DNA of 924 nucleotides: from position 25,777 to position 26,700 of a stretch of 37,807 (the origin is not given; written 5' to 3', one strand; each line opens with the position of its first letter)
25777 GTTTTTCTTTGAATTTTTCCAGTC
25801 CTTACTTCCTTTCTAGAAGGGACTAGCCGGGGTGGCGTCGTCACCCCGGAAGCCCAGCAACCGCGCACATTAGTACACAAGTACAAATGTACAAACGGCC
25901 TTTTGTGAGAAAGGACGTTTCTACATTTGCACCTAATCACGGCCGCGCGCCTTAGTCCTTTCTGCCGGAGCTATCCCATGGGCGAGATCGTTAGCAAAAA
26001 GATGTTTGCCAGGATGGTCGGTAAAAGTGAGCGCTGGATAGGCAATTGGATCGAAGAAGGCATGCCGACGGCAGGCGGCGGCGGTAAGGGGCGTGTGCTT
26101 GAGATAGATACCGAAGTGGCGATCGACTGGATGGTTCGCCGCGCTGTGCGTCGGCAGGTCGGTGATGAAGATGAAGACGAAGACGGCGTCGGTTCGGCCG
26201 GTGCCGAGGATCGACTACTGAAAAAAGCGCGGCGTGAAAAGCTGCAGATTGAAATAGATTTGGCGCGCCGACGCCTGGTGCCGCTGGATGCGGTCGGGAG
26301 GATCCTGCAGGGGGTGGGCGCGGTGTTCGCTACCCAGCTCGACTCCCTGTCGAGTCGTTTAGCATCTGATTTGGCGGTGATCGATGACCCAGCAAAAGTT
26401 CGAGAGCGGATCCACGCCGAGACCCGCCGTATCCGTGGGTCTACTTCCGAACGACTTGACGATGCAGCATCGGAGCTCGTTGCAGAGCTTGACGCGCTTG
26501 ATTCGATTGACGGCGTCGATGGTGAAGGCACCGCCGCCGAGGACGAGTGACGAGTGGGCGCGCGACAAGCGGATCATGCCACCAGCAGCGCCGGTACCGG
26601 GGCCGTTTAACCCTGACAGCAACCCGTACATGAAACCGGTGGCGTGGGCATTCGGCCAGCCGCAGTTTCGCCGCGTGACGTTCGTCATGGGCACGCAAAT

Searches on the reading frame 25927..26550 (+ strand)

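Call 76: search_protein_families(library=phrogs, proteins=[window:25927-26550:+], max_evalue=0.001)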
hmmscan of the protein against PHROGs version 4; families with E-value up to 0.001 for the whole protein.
window:25927-26550:+ (207 aa): 1 family
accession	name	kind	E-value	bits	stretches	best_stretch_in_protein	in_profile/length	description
phrog_57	-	head and packaging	5.7e-30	105.6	1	17-195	8-191/199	terminase small subunit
